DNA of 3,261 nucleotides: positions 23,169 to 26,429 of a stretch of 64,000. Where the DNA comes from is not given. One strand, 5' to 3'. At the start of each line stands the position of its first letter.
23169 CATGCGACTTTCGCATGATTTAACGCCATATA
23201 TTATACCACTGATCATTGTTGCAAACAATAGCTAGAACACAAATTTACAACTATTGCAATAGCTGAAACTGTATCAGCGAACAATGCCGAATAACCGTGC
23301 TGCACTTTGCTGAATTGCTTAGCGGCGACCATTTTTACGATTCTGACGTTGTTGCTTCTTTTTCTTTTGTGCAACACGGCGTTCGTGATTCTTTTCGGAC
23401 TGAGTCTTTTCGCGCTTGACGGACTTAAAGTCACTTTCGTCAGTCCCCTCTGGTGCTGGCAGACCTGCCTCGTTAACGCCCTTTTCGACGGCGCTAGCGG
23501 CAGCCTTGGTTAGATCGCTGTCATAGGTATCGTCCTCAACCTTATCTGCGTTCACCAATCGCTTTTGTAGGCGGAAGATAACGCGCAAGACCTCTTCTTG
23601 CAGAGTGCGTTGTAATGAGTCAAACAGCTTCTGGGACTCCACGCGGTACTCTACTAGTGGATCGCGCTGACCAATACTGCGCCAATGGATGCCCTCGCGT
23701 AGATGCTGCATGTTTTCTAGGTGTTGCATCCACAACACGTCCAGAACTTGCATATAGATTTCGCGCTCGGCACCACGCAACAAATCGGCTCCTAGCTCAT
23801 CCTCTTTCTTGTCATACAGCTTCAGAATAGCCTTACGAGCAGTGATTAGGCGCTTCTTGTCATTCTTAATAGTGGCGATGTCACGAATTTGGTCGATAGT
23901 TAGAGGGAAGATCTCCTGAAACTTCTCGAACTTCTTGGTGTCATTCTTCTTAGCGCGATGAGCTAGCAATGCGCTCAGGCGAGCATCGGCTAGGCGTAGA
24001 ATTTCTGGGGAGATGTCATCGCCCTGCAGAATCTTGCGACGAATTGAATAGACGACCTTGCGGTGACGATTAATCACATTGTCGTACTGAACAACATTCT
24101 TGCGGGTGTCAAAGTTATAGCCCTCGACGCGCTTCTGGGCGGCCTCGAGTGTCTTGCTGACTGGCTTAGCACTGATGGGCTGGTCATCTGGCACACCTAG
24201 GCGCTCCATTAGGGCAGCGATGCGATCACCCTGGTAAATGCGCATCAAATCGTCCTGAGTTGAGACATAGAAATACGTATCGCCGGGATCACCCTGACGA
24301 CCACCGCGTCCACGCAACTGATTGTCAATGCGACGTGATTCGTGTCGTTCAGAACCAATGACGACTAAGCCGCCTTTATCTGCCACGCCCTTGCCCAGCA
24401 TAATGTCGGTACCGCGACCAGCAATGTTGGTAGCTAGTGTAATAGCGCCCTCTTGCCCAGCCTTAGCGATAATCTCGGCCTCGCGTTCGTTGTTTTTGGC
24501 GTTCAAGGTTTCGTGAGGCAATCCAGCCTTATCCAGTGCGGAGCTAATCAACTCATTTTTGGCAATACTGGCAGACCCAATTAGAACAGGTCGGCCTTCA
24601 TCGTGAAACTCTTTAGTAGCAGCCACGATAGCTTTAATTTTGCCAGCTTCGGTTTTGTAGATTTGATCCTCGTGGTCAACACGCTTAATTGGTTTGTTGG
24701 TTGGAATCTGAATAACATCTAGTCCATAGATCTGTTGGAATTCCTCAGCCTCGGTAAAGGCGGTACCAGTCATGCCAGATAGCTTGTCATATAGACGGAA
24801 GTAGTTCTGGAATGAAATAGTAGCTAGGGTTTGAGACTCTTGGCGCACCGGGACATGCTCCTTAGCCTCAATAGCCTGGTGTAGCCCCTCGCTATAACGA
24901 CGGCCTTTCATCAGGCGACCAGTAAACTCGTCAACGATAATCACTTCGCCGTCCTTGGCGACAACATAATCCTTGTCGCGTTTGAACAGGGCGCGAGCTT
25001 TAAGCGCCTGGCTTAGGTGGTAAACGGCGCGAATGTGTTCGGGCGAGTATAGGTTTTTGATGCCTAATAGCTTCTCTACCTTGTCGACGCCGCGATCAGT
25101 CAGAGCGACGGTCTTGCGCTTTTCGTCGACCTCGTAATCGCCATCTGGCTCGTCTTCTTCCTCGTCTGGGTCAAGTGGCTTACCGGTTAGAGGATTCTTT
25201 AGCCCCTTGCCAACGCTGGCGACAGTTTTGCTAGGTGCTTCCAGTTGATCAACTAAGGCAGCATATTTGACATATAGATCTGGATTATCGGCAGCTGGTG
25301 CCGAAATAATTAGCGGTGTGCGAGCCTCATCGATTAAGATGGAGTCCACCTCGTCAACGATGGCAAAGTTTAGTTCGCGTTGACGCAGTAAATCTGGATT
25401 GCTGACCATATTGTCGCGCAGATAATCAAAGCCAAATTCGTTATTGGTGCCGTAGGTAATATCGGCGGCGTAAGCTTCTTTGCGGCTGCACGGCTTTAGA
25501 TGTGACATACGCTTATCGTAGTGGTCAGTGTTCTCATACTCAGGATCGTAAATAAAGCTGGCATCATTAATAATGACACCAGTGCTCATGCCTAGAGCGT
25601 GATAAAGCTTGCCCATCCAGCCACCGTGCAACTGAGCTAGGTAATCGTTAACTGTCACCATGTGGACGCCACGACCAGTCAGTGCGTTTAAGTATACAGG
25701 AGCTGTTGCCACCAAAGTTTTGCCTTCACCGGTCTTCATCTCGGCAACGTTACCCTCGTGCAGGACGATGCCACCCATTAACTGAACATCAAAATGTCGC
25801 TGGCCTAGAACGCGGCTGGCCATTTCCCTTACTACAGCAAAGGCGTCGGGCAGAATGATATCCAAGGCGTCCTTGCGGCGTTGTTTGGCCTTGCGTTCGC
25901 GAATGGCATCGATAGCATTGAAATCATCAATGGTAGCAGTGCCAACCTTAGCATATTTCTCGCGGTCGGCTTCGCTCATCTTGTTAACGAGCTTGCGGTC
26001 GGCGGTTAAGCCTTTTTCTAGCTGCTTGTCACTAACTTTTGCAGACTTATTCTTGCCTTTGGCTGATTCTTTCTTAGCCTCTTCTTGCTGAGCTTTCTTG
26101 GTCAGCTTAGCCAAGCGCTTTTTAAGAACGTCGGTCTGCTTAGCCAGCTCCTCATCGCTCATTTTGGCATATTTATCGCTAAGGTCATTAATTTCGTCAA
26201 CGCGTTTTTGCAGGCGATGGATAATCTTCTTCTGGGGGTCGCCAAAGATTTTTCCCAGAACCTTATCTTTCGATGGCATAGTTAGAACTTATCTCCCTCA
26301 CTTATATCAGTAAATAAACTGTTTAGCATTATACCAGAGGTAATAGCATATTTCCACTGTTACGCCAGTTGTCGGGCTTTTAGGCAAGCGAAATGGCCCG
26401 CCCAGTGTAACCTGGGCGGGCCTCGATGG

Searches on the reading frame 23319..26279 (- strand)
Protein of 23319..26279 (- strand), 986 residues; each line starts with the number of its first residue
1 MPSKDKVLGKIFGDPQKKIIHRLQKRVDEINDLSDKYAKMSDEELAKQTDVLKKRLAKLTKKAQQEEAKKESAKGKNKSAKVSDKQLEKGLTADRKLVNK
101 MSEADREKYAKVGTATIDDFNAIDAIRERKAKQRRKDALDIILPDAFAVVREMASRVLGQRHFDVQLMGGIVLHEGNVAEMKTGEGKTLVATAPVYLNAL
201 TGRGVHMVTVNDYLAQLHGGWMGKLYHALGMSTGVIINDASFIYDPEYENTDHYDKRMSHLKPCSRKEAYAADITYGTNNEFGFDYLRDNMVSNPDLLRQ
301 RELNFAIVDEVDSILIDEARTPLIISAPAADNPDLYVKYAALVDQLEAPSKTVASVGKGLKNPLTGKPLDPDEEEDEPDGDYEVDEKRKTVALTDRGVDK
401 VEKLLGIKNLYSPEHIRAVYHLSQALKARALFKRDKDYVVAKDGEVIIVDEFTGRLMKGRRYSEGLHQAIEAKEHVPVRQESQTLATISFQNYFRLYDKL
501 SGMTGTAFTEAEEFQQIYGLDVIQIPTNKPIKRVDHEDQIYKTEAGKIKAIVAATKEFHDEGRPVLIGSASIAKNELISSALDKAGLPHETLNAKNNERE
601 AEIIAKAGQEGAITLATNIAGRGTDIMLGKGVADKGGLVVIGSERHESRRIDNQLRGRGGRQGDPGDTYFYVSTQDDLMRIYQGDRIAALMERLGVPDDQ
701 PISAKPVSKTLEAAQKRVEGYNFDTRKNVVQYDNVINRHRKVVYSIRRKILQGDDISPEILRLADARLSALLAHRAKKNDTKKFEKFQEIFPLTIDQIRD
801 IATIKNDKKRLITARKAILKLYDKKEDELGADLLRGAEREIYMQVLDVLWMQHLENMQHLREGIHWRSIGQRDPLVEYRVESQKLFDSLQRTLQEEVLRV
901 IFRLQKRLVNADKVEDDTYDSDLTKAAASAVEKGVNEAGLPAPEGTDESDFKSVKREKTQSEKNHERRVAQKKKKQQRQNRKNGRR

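Call 31: search_protein_families(library=pfam, proteins=[window:23319-26279:-], max_evalue=0.00001)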
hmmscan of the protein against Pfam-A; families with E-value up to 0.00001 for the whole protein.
window:23319-26279:- (986 aa): 4 families
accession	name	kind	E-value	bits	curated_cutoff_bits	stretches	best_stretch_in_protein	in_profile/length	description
PF07517.20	SecA_DEAD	-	2.2e-116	388.6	24.6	1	9-515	2-290/290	SecA DEAD-like domain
PF21090.3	P-loop_SecA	-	1.4e-66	224.5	27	2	530-630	1-101/205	SecA P-loop domain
PF07516.18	SecA_SW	-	1.6e-50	172.4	26.7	1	701-905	1-200/200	SecA Wing and Scaffold domain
PF01043.26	SecA_PP_bind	-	4.6e-40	137.1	23.5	1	336-471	6-110/110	SecA preprotein cross-linking domain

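Call 41: list_cluster_members(proteins=[window:23319-26279:-, window:60318-61637:+, window:31653-32897:-, window:52836-57014:-])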
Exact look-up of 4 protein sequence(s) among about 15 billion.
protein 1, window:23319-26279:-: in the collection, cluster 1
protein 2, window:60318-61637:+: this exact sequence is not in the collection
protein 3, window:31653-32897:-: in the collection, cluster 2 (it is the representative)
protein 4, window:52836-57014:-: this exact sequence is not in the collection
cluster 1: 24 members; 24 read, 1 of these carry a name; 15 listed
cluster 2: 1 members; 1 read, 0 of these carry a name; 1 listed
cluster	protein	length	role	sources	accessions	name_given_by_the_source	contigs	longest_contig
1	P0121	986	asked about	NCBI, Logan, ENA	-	-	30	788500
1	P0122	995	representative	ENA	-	-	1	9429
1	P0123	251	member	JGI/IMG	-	preprotein translocase subunit SecA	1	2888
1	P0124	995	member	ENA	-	-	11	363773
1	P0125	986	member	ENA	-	-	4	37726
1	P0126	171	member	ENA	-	-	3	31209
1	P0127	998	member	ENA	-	-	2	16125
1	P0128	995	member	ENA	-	-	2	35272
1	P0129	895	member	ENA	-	-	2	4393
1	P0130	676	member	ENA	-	-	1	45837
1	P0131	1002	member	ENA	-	-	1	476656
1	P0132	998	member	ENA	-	-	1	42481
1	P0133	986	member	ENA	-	-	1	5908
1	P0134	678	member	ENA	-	-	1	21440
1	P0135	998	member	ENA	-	-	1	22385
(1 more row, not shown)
